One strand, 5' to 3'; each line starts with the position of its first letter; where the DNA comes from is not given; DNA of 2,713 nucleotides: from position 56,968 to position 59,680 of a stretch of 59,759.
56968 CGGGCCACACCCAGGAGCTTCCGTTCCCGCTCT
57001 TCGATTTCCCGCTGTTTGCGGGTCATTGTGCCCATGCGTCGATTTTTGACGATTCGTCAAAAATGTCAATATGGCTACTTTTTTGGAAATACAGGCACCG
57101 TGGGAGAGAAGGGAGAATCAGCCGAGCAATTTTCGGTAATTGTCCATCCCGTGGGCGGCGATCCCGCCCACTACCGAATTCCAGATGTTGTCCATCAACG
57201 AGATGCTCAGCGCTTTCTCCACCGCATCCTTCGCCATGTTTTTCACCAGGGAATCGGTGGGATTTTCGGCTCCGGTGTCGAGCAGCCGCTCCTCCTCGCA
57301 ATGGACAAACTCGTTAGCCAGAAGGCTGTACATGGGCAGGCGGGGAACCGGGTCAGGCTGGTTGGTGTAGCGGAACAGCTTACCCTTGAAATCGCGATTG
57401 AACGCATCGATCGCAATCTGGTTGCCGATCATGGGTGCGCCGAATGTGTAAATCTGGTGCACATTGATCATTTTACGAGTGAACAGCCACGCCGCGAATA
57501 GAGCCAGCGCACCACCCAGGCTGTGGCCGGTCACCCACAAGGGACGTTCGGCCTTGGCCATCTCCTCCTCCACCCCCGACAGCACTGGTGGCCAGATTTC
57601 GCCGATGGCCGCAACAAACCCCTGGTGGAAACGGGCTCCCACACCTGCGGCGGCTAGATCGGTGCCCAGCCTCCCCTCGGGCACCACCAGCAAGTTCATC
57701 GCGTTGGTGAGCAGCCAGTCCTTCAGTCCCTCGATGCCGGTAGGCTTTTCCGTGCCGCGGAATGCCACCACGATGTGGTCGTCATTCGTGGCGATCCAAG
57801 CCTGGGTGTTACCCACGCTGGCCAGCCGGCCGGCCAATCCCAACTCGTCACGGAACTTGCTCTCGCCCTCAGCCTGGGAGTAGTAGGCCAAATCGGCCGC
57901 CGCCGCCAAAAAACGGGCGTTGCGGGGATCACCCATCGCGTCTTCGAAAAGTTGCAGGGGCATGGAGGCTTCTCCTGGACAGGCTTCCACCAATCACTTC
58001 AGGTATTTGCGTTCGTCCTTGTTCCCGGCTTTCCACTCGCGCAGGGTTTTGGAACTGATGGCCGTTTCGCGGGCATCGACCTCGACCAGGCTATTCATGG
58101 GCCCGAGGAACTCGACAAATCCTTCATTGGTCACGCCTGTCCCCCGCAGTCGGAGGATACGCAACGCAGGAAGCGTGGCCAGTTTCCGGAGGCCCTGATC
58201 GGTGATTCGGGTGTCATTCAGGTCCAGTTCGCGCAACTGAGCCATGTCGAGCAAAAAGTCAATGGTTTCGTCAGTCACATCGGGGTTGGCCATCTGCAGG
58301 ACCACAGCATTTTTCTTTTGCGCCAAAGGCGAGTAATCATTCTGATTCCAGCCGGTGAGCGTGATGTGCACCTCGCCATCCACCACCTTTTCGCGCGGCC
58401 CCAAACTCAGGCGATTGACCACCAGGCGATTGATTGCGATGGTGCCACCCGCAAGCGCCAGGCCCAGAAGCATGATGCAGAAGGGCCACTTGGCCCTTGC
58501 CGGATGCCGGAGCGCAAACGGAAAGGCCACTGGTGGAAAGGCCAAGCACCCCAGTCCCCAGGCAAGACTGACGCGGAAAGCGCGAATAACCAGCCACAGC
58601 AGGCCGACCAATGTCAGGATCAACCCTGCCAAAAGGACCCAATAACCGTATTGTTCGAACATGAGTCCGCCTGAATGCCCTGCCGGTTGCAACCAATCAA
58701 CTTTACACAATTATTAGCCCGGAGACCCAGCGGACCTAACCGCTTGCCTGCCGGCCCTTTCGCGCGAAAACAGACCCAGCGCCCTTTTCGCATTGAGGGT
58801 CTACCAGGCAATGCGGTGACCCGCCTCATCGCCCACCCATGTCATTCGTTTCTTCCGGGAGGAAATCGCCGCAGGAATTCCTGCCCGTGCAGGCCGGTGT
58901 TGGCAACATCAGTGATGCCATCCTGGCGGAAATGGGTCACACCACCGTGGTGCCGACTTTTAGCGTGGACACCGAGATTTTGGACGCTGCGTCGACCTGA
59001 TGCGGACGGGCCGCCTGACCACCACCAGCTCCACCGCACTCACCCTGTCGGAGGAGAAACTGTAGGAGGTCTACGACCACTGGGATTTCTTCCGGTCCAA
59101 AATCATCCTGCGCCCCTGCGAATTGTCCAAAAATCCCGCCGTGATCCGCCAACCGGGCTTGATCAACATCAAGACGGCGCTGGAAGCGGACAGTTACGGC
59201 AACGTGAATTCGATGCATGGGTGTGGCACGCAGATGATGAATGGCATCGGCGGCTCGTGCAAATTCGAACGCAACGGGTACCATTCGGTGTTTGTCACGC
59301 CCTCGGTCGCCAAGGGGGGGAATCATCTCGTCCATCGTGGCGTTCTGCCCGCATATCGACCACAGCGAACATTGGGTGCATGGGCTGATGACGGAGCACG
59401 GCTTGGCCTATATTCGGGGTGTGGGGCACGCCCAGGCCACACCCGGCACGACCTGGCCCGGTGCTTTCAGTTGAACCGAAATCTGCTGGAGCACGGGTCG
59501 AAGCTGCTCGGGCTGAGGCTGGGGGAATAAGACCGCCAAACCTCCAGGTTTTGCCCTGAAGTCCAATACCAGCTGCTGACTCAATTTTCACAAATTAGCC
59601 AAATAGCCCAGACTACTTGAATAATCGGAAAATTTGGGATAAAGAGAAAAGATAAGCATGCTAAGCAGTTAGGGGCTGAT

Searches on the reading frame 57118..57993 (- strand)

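Call 67: search_protein_families(library=pfam, proteins=[window:57118-57993:-], max_evalue=0.00001)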
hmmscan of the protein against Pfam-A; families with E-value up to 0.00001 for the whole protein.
window:57118-57993:- (291 aa): 1 family
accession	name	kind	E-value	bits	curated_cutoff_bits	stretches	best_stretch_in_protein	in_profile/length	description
PF01764.32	Lipase_3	-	8.2e-22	78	22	1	75-221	1-137/140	Lipase (class 3)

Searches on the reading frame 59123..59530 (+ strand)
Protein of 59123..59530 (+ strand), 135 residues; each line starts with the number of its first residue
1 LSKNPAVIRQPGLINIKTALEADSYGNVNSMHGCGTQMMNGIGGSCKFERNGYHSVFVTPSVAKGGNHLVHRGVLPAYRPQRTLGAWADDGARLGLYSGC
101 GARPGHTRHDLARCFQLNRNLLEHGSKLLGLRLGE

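Call 67: search_protein_families(library=pfam, proteins=[window:59123-59530:+], max_evalue=0.00001)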
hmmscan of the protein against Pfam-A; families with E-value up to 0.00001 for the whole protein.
window:59123-59530:+ (135 aa): 1 family
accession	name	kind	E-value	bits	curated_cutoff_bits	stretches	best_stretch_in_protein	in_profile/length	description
PF13336.12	AcetylCoA_hyd_C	-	3.2e-10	40.6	23.7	1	2-67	23-93/154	Acetyl-CoA hydrolase/transferase C-terminal domain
